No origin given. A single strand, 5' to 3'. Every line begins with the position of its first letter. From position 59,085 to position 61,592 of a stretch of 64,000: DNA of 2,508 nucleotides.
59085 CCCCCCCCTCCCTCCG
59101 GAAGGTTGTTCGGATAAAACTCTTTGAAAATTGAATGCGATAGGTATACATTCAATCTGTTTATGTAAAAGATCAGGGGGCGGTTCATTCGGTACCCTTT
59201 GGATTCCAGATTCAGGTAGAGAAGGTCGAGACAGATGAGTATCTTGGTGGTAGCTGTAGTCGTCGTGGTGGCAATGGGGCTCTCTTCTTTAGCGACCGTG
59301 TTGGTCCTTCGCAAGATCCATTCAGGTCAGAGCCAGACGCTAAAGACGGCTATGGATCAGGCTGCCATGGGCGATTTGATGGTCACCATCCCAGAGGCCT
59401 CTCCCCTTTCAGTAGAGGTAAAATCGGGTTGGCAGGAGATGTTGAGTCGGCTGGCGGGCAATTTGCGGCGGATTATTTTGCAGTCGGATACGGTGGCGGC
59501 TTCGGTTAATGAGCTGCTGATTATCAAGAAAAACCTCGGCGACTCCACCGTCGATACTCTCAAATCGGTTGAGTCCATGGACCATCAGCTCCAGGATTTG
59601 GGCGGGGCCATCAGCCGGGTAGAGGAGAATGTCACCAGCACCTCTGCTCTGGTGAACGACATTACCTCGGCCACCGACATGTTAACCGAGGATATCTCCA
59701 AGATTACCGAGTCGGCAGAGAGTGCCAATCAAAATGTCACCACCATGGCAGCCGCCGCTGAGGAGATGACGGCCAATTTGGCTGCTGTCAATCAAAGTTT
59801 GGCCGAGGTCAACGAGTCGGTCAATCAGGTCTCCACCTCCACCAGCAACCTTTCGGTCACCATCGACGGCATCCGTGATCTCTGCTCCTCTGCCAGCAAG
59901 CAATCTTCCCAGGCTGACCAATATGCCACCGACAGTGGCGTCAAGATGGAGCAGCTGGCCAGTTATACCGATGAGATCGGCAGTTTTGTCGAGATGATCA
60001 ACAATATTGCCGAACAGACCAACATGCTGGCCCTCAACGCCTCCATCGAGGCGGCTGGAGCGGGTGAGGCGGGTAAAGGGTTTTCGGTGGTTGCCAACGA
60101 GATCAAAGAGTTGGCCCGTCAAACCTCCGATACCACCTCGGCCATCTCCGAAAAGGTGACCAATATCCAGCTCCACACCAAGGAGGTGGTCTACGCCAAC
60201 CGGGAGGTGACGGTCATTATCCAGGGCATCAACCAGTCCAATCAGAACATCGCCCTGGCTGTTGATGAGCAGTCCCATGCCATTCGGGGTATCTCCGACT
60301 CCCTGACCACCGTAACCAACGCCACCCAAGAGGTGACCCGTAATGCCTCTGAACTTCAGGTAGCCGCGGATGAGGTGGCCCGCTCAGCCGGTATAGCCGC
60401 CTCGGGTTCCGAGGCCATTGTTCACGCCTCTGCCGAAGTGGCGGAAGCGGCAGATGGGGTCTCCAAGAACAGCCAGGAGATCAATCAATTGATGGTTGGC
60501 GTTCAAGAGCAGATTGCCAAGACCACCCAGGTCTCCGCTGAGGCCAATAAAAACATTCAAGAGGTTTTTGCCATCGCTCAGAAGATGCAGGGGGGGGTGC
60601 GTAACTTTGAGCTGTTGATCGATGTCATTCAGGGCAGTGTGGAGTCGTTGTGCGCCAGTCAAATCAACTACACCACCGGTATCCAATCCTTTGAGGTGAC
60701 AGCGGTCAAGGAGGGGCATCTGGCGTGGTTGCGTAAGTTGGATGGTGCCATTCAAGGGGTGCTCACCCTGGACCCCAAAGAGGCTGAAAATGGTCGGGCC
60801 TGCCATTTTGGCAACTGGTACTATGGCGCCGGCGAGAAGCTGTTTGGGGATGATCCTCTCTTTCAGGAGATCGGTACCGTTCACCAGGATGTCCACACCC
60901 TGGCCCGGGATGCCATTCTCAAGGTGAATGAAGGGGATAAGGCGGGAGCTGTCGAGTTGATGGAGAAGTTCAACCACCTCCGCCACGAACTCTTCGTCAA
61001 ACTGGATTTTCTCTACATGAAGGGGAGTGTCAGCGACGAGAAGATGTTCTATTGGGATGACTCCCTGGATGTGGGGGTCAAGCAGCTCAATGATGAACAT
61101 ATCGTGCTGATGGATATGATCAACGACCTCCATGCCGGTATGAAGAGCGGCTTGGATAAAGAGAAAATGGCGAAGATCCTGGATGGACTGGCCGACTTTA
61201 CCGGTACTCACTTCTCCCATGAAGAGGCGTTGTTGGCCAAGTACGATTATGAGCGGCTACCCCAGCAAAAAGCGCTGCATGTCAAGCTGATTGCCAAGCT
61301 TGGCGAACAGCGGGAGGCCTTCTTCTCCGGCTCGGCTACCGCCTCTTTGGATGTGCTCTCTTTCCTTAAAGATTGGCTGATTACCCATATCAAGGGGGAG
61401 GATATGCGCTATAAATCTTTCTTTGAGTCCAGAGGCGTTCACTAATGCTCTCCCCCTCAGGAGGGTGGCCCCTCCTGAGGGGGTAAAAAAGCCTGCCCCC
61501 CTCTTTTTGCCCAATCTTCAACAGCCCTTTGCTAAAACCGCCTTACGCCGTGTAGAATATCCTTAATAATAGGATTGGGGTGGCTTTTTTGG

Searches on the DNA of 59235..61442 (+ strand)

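Call 106: search_with_rna_model(model_id=R1, sources=[L165, L166, L167, L004, L005, L006, L030, L161, L162, L007, L008, L009, L010, L011, L012, L013, L014, L015, L016, L017, L018, L019, L020, L021, L022, L023, L024, L025, L026, L027, L028, L029, L031, L032, L033, L034, L035, L037, L038], max_evalue=0.1)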
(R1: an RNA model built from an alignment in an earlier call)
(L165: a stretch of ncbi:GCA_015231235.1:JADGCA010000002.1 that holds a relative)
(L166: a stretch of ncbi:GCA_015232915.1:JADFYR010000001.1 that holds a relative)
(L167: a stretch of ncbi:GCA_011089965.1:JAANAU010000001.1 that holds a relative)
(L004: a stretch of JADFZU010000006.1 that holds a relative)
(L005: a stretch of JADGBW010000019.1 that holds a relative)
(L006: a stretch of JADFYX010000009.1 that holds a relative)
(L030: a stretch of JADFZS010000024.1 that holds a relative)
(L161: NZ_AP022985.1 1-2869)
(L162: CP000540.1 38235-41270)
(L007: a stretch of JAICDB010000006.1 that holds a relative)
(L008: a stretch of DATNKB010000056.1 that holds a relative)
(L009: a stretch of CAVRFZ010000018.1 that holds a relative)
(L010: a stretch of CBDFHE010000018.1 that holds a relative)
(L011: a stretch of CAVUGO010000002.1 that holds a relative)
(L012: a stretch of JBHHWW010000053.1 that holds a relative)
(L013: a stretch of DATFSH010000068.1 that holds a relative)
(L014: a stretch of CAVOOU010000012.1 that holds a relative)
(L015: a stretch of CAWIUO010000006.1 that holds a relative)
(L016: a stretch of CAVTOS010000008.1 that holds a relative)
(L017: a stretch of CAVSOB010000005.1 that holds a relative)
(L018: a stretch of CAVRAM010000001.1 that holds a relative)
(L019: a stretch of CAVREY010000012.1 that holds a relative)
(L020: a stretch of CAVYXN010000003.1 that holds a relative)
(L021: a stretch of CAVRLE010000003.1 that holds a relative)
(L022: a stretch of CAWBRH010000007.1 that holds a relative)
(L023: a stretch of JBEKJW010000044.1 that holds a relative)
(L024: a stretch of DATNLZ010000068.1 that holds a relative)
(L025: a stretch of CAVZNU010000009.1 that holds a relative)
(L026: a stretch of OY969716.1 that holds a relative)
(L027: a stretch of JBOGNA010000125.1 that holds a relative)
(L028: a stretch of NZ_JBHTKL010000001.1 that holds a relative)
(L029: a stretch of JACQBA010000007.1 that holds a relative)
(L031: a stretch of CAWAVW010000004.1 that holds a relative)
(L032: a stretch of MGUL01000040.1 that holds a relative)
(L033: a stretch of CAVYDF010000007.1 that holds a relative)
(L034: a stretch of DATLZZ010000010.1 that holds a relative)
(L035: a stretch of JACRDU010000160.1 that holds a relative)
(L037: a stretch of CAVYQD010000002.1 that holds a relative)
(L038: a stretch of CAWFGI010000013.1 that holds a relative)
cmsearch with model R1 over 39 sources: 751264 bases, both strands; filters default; matches with E-value up to 0.1: 10.
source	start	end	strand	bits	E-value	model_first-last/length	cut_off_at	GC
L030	12199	12250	+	57.8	1.4e-16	1-53/53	no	0.58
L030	12559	12610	-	55.1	1.2e-15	1-53/53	no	0.58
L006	2131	2182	+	54.9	1.4e-15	1-53/53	no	0.6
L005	10036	10087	-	54.9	1.4e-15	1-53/53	no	0.52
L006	2501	2552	-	51.4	2.3e-14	1-53/53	no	0.56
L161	1251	1300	+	45.9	1.8e-12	1-53/53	no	0.6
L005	9669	9720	+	26.9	6.7e-06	1-53/53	no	0.52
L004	12354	12408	-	22.2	0.00029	1-53/53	no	0.62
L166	1262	1314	-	18.9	0.0041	1-53/53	no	0.49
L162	1486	1535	+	18.5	0.0055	1-53/53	no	0.7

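Call 116: search_with_rna_model(model_id=R1, sources=[L168, L169, L170], max_evalue=0.1)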
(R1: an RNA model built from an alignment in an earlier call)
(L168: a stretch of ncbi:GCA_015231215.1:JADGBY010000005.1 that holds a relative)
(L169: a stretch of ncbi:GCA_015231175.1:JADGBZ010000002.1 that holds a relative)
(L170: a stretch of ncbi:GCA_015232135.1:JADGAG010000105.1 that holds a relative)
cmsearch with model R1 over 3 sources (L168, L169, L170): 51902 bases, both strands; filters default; matches with E-value up to 0.1: 3.
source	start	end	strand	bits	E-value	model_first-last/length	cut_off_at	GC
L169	16497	16551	-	16.5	0.0019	1-53/53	no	0.65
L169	16593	16647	-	16.4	0.0021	1-53/53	no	0.64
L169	20180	20260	-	12.6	0.042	1-53/53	no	0.68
